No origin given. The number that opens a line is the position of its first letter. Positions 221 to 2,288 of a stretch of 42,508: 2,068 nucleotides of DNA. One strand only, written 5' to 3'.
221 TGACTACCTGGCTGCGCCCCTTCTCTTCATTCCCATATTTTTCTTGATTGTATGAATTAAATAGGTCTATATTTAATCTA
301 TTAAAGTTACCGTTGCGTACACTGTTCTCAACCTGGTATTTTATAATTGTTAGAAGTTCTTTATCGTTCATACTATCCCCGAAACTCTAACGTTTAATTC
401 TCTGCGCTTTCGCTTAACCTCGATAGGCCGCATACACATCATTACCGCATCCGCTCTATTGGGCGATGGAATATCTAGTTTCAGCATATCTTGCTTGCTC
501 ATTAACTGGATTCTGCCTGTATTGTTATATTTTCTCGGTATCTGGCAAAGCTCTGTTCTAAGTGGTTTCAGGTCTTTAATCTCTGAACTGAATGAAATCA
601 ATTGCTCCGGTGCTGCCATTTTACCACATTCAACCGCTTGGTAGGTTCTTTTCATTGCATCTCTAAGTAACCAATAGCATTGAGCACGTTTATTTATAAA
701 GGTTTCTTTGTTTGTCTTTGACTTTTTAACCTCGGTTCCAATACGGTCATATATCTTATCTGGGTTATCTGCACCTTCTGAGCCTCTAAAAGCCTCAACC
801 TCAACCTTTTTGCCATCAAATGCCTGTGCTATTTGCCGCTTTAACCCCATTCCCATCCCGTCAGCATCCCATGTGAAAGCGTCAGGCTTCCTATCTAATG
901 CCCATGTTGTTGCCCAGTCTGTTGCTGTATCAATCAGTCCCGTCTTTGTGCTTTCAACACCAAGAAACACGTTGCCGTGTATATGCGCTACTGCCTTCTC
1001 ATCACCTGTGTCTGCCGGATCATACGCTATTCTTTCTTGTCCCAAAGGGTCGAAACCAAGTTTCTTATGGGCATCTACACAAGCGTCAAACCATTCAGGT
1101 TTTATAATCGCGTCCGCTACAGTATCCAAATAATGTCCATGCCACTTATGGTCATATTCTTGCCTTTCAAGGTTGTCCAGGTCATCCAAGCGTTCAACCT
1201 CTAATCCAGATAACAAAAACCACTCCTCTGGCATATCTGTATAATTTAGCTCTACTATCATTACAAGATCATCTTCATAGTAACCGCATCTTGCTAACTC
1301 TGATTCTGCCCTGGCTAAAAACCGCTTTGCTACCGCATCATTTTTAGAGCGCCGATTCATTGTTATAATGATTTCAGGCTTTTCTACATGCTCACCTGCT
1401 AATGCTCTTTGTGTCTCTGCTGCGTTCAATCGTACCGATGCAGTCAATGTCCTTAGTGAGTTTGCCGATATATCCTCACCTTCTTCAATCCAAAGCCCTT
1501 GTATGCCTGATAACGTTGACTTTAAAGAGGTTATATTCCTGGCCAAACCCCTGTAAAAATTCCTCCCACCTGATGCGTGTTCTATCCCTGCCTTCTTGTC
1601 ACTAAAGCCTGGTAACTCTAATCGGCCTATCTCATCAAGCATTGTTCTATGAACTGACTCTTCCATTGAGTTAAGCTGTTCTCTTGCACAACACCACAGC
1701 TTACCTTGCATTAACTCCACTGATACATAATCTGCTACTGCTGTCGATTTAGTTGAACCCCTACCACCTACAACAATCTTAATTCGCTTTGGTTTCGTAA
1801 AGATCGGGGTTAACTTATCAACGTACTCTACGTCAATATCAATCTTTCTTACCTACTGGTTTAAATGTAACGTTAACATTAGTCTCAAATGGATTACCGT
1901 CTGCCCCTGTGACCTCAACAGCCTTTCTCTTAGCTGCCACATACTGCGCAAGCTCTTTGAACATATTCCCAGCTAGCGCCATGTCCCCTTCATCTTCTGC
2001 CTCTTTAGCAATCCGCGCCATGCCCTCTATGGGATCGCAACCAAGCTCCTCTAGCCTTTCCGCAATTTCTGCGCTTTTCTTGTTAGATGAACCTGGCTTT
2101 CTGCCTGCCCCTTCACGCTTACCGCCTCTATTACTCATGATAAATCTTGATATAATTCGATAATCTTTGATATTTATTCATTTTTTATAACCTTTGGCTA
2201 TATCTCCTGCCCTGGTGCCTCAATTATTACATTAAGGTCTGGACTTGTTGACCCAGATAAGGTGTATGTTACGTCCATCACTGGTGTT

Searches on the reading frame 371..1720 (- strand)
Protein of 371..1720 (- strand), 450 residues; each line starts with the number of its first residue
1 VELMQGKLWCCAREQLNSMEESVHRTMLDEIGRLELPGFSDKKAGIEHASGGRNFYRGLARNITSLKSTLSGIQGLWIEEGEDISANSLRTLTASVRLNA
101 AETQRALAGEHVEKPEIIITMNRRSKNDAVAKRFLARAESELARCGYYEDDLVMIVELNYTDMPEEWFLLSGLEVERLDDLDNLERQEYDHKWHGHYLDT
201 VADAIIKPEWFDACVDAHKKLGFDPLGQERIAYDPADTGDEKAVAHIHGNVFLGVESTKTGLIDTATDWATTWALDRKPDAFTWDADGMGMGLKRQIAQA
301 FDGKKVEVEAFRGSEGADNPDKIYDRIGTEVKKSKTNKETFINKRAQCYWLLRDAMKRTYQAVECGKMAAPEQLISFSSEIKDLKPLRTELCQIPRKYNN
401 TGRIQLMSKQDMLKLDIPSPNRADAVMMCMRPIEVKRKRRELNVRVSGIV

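Call 42: search_protein_families(library=pfam, proteins=[window:371-1720:-], max_evalue=0.001)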
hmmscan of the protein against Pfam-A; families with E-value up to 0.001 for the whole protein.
window:371-1720:- (450 aa): 1 family
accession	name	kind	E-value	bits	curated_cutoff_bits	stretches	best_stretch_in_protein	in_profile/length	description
PF04466.19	Terminase_3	-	1.2e-13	51.6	23.2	1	10-196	35-201/201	Phage terminase large subunit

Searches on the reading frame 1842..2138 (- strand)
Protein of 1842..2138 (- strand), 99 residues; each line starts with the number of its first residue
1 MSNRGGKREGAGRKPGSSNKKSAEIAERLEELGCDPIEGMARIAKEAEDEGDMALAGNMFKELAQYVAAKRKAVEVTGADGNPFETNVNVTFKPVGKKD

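Call 68: search_protein_families(library=pfam, alignment_id=A3, max_evalue=0.001)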
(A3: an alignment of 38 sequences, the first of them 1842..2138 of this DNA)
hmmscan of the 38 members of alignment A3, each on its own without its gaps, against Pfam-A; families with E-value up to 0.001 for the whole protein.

A. member 1, window:1842-2138:- (99 aa): 0 families

B. families by the number of members that match (of 38 scanned): 13 families
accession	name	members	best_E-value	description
PF20911.3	GP7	1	3.2e-105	Major capsid protein GP7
PF07102.17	YbcO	1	3.9e-28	Putative nuclease YbcO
PF18925.5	DUF5675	1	1.1e-24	Family of unknown function (DUF5675)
PF12961.13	DUF3850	1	7e-21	Domain of unknown function (DUF3850)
PF24175.2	SU10_adaptor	1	2.4e-17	SU10 adaptor protein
PF24875.1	DUF7736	1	1.4e-13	Domain of unknown function (DUF7736)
PF21190.3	Bbp16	1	3.1e-12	Bbp16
PF11134.13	Phage_stabilise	1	7.5e-05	Phage stabilisation protein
PF04471.18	Mrr_cat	1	8.5e-05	Restriction endonuclease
PF04266.20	ASCH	1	0.00022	ASCH domain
PF07610.17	DUF1573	1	0.00025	Protein of unknown function (DUF1573)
PF00847.26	AP2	1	0.00027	AP2 domain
PF07889.17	DUF1664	1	0.00048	Protein of unknown function (DUF1664)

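Call 69: search_protein_families(library=phrogs, alignment_id=A3, max_evalue=0.00001)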
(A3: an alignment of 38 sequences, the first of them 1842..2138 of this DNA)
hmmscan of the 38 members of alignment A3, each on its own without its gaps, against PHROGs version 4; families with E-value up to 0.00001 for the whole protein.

A. member 1, window:1842-2138:- (99 aa): 1 family
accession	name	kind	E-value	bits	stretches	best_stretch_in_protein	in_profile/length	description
phrog_15261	-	unknown function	6.9e-16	59.5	1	2-87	6-89/99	-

B. families by the number of members that match (of 38 scanned): 42 families (the first 25 are shown)
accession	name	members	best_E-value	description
phrog_578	-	1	3e-82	head closure Hc3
phrog_212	-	1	9.1e-72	major head protein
phrog_16167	-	1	3.7e-65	replication initiation protein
phrog_374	-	1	1.1e-49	HNH endonuclease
phrog_3377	-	1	7e-40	HNH endonuclease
phrog_12556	-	1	9.4e-38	replication initiation protein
phrog_17247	-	1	3.8e-33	-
phrog_2941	-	1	4.6e-33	virion structural protein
phrog_953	-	1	6.1e-33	HNH endonuclease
phrog_8790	-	1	2e-29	restriction endonuclease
phrog_131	-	1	5.4e-29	HNH endonuclease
phrog_2081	-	1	9.4e-26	HNH endonuclease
phrog_7283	-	1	7.2e-24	NinB/ Orf homologous recombination mediator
phrog_986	-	1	2.4e-21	RNA-binding protein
phrog_18020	-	1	2e-20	replication initiation O-like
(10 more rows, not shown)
